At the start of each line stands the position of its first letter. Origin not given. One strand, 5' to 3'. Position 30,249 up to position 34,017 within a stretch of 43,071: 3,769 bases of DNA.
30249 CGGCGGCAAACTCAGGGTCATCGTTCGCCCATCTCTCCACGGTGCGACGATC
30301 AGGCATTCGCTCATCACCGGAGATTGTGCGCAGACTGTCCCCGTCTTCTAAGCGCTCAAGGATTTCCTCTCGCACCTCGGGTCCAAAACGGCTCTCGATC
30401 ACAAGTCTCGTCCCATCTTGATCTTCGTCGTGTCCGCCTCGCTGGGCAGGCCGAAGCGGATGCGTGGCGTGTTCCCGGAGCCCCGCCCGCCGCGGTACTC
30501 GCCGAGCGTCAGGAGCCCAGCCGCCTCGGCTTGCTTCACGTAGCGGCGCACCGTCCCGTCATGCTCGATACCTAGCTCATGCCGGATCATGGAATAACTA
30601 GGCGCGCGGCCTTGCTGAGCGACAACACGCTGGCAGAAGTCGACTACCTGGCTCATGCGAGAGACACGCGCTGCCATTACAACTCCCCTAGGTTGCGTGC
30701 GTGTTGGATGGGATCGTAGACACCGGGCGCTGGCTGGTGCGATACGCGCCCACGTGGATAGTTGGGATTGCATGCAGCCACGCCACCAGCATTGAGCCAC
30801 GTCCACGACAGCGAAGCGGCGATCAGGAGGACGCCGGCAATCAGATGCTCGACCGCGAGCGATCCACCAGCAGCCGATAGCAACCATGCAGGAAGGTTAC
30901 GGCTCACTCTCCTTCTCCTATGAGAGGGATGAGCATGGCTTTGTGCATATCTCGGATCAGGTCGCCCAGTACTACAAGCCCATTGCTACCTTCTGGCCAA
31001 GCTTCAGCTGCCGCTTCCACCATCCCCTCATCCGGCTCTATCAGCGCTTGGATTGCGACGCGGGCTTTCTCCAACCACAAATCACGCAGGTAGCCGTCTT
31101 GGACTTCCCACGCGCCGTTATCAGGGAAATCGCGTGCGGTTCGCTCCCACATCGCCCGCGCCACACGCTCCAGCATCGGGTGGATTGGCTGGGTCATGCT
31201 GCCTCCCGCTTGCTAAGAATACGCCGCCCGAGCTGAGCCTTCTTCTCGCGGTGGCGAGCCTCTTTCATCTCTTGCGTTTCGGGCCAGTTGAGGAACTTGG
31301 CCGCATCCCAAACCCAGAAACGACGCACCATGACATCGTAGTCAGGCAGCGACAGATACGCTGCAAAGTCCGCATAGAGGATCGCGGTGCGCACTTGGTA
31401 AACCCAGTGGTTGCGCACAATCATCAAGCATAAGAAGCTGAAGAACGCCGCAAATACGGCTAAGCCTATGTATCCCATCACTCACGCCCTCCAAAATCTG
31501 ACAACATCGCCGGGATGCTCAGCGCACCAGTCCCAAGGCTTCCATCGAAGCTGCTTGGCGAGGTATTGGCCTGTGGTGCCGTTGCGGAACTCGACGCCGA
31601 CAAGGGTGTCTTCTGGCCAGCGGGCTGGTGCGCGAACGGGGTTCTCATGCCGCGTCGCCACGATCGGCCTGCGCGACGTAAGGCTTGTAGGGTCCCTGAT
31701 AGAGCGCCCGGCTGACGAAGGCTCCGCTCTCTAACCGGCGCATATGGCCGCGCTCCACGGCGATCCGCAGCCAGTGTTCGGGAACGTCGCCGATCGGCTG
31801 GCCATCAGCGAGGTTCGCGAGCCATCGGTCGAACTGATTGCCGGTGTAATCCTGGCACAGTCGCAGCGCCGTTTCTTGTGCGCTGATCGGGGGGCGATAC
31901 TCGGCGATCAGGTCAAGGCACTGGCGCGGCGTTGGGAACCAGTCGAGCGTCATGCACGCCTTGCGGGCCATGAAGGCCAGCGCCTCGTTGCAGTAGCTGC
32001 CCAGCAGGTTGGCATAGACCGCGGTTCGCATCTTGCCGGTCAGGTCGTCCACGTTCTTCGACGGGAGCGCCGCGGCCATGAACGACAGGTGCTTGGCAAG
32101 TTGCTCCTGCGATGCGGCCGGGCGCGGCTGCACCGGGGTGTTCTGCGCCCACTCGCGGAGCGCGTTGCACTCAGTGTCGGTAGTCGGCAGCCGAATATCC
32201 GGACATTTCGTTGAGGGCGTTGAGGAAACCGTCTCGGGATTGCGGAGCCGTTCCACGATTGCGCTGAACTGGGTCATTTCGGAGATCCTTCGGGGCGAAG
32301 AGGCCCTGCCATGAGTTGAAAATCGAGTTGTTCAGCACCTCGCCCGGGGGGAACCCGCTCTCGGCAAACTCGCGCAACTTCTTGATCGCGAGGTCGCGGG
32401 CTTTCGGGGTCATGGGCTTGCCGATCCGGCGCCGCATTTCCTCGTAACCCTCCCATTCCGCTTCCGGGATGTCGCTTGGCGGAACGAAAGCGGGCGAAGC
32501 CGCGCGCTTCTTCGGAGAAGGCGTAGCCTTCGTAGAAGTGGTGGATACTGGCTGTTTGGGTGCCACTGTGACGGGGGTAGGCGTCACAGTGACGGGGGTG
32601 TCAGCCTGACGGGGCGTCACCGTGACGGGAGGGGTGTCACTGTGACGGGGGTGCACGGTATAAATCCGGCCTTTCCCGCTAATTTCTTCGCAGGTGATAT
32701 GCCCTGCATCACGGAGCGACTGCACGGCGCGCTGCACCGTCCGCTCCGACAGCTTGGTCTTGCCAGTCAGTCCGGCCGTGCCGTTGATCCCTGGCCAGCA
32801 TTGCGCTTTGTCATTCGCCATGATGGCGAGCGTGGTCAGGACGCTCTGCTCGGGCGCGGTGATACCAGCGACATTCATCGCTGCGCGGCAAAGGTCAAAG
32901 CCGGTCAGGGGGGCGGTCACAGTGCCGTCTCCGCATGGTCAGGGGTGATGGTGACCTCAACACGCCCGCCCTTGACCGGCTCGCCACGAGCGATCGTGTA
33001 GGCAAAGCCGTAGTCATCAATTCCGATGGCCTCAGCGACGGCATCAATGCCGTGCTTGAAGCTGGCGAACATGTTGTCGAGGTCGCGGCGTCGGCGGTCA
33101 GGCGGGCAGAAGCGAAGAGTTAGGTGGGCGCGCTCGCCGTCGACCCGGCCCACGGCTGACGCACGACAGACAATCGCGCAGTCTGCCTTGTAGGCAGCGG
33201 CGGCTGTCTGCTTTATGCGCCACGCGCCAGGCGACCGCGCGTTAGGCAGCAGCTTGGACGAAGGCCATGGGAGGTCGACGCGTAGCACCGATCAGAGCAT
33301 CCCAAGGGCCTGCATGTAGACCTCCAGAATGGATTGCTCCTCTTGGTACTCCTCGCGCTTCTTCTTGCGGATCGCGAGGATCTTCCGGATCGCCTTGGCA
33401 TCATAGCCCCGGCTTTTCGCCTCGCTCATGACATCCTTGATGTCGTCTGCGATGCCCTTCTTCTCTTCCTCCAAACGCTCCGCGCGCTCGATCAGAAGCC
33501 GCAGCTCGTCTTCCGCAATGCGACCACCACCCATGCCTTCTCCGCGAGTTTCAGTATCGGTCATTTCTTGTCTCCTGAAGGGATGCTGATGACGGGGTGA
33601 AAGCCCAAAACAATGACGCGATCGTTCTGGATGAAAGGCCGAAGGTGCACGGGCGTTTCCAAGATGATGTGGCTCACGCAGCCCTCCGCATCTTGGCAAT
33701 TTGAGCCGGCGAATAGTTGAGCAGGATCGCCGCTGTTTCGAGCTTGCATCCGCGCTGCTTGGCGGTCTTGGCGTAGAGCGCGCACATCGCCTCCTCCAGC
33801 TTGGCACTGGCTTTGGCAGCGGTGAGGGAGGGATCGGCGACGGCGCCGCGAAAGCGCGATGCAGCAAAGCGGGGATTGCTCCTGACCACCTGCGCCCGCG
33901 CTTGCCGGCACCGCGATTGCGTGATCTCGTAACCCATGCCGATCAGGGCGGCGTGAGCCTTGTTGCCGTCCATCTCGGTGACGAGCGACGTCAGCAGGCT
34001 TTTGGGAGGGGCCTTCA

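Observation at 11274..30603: Strand-specific 9-mer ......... placed ahead of each late gene block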

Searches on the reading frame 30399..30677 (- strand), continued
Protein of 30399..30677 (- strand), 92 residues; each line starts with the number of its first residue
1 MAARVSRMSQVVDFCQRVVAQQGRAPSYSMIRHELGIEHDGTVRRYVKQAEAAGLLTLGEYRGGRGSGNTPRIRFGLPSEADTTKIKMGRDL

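Call 62: fold_search(model_id=the predicted structure, library=pdb)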
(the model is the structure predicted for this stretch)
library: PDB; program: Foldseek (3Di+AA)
matches with E <= 10: 366; with E <= 0.001: 0
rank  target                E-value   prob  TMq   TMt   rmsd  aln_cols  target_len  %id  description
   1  3jso_B                1.7e-02  1.00  0.58  0.29   2.5        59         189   20  Classic Protein With a New Twist: crystal structure of a LexA repressor DNA complex (released 2010-08-18)
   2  3jso_A                1.9e-02  1.00  0.60  0.31   4.4        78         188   20  Classic Protein With a New Twist: crystal structure of a LexA repressor DNA complex (released 2010-08-18)
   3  3jsp_B                2.2e-02  1.00  0.58  0.28   2.5        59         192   20  Classic Protein With a New Twist: crystal structure of a LexA repressor DNA complex (released 2010-08-18)
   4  3jsp_A                2.5e-02  1.00  0.55  0.28   5.7        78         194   24  Classic Protein With a New Twist: crystal structure of a LexA repressor DNA complex (released 2010-08-18)
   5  1jhh_A                3.4e-02  1.00  0.61  0.29   4.7        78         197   23  LEXA S119A MUTANT (released 2001-09-19)
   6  1lea                  6.5e-02  1.00  0.60  0.75   4.0        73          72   19  SOLUTION STRUCTURE OF THE LEXA REPRESSOR DNA BINDING DETERMINED BY 1H NMR SPECTROSCOPY (released 1994-08-31)
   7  1jhf_A                6.9e-02  1.00  0.61  0.29   4.6        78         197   23  LEXA G85D MUTANT (released 2001-09-19)
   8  3k3r_F                1.0e-01  0.97  0.55  0.31   8.8        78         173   20  Unrefined crystal structure of a LexA-DNA complex (released 2010-08-18)
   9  1on2_A                1.1e-01  1.00  0.51  0.36   2.4        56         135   23  Bacillus subtilis Manganese Transport Regulator (MntR), D8M Mutant, Bound to Manganese (released 2003-07-15)
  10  3k2z_B                1.5e-01  1.00  0.51  0.24   1.1        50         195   20  Crystal structure of a LexA protein from Thermotoga maritima (released 2010-10-06)
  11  8trg_I                1.7e-01  0.99  0.50  0.26   1.5        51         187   20  Structure of full-length LexA bound to a RecA filament (released 2023-11-15)
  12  2f5f_A                2.5e-01  0.99  0.54  0.38   2.2        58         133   21  Bacillus subtilis manganese transport regulator (MNTR) bound to manganese, AC conformation, pH 8.5 (released 2006-03-07)
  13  3k2z_A                2.6e-01  1.00  0.51  0.25   1.2        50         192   20  Crystal structure of a LexA protein from Thermotoga maritima (released 2010-10-06)
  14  2ev6_B                2.6e-01  0.99  0.53  0.37   2.3        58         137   21  Bacillus subtilis manganese transport regulator (MNTR) bound to zinc (released 2006-03-07)
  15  2x4h_C                2.6e-01  0.98  0.51  0.37   2.9        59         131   22  Crystal Structure of the hypothetical protein SSo2273 from Sulfolobus solfataricus (released 2010-07-21)
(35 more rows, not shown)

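Call 82: find_related_loci(query=A2, collection=viral_contigs, flank=10000)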
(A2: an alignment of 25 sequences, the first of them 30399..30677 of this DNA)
Query A2 (92 aa) in viral_contigs; peptide patterns used: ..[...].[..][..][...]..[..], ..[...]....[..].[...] (x = any residue, [..] = any of these).
93 stretches matched a pattern; 6 encode a relative of the query (tblastn E <= 1e-3); 6 distinct loci.
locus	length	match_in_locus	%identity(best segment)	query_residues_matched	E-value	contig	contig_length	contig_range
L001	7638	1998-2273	97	1-92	4e-58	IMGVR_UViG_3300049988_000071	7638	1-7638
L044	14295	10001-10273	62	3-92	5e-30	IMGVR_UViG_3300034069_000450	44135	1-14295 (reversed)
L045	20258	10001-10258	60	7-92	4e-29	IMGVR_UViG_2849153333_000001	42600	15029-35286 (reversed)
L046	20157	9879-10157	57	1-92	2e-23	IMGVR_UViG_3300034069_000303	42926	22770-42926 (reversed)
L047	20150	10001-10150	48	7-56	2e-9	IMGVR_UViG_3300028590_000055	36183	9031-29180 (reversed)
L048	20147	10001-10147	37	6-54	2e-7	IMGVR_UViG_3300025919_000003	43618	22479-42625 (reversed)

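Call 86: find_related_loci(query=A6, collection=metagenome_contigs, flank=10000)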
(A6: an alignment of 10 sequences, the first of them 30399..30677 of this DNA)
Query A6 (92 aa) in metagenome_contigs; peptide patterns used: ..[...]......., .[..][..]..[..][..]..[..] (x = any residue, [..] = any of these).
153 stretches matched a pattern; 4 encode a relative of the query (tblastn E <= 1e-3); 4 distinct loci.
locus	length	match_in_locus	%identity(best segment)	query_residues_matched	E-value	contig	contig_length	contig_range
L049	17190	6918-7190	51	4-92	2e-23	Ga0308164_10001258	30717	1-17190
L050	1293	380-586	51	7-75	1e-19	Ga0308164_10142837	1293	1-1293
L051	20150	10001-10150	48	7-56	7e-10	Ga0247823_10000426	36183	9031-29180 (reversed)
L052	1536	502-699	40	10-75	2e-8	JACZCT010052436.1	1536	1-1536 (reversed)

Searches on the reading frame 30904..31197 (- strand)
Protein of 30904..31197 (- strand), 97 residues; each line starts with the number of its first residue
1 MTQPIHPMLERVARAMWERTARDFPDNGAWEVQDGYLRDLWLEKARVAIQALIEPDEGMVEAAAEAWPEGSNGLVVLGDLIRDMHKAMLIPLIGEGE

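Call 12: search_protein_families(library=pfam, max_evalue=0.01, proteins=[window:30904-31197:-])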
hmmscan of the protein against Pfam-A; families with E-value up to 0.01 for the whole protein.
window:30904-31197:- (97 aa): 0 families

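Call 13: search_protein_families(library=phrogs, max_evalue=0.01, proteins=[window:30904-31197:-])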
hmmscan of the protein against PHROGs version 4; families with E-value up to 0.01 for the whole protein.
window:30904-31197:- (97 aa): 1 family
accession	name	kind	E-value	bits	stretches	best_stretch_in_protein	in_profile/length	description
phrog_33473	-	unknown function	0.0028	18.8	1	12-78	8-82/100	-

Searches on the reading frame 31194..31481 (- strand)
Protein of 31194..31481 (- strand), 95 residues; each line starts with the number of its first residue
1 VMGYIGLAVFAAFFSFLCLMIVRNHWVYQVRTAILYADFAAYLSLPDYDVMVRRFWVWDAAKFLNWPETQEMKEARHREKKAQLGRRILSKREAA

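Call 12: search_protein_families(library=pfam, max_evalue=0.01, proteins=[window:31194-31481:-])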
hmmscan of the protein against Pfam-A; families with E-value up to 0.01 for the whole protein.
window:31194-31481:- (95 aa): 0 families

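Call 13: search_protein_families(library=phrogs, max_evalue=0.01, proteins=[window:31194-31481:-])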
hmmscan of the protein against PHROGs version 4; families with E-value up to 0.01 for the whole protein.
window:31194-31481:- (95 aa): 1 family
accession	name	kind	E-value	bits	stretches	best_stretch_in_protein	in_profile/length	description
phrog_25285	-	unknown function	0.0001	23.5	1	14-64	11-72/82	-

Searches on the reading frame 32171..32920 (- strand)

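Call 12: search_protein_families(library=pfam, max_evalue=0.01, proteins=[window:32171-32920:-])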
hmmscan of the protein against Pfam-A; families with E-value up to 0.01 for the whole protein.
window:32171-32920:- (249 aa): 2 families
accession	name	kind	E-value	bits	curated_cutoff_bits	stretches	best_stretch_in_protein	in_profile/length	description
PF13730.12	HTH_36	-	1.3e-05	25.3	25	1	27-75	10-55/55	Helix-turn-helix domain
PF07106.19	TBPIP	-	0.0024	18.2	22.8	1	55-89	28-61/62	TBPIP/Hop2 winged helix domain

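Call 13: search_protein_families(library=phrogs, max_evalue=0.01, proteins=[window:32171-32920:-])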
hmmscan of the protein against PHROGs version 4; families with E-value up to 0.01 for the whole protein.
window:32171-32920:- (249 aa): 13 families
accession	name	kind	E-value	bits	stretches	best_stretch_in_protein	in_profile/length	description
phrog_678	-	DNA, RNA and nucleotide metabolism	4e-28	100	1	18-240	46-306/346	replication initiation O-like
phrog_18589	-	unknown function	5.5e-12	46.9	1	151-237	40-127/156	-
phrog_391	-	DNA, RNA and nucleotide metabolism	2.7e-11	44.7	1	11-136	6-143/298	replication initiation O-like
phrog_270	-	DNA, RNA and nucleotide metabolism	2.9e-10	41.1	1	17-142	42-172/383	replication initiation protein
phrog_1032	-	DNA, RNA and nucleotide metabolism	4.5e-09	37.7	1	22-134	17-127/281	replication initiation protein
phrog_11896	-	DNA, RNA and nucleotide metabolism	1.3e-05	26.2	1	14-79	12-74/225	primosomal protein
phrog_345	-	DNA, RNA and nucleotide metabolism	0.00012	22.9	1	27-138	52-167/297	replication initiation O-like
phrog_6451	-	DNA, RNA and nucleotide metabolism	0.00017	22.5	1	149-221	178-248/272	primosomal protein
phrog_428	-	DNA, RNA and nucleotide metabolism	0.0005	20.3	1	33-97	118-183/455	replication initiation protein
phrog_8102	-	DNA, RNA and nucleotide metabolism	0.0012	19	1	50-93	63-112/337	replication initiation protein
phrog_4617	-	DNA, RNA and nucleotide metabolism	0.0014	19.3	1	11-81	6-73/223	replication initiation protein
phrog_8540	-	DNA, RNA and nucleotide metabolism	0.0037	18.5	0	15-137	10-133/196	replication initiation O-like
phrog_34129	-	unknown function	0.0059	17.6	0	162-214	1-52/92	-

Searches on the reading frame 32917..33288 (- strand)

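Call 12: search_protein_families(library=pfam, max_evalue=0.01, proteins=[window:32917-33288:-])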
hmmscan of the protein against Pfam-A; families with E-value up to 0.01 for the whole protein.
window:32917-33288:- (123 aa): 0 families

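Call 13: search_protein_families(library=phrogs, max_evalue=0.01, proteins=[window:32917-33288:-])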
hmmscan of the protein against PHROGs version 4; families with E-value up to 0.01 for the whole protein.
window:32917-33288:- (123 aa): 2 families
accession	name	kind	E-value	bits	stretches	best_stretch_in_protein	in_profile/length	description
phrog_34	-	DNA, RNA and nucleotide metabolism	1e-24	88.6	1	1-117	74-194/259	RusA-like Holliday junction resolvase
phrog_1532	-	unknown function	5.6e-11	43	1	59-118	15-73/80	-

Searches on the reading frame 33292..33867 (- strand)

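Call 12: search_protein_families(library=pfam, max_evalue=0.01, proteins=[window:33292-33867:-])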
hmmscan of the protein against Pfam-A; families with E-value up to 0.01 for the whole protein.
window:33292-33867:- (191 aa): 1 family
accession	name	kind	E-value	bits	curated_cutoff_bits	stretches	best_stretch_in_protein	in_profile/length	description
PF10073.14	GapR_DNA-bd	-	1.8e-28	98.4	22.6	1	118-189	1-72/72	GapR-like, DNA-binding domain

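Call 13: search_protein_families(library=phrogs, max_evalue=0.01, proteins=[window:33292-33867:-])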
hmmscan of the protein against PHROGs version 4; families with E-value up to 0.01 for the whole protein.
window:33292-33867:- (191 aa): 3 families
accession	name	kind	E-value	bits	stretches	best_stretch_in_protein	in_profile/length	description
phrog_4212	-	unknown function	3.1e-32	113.1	1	98-190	259-351/353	-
phrog_639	-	transcription regulation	0.0017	19.6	1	120-178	19-79/95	transcriptional regulator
phrog_7029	-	unknown function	0.0034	18.9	1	126-178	7-59/78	-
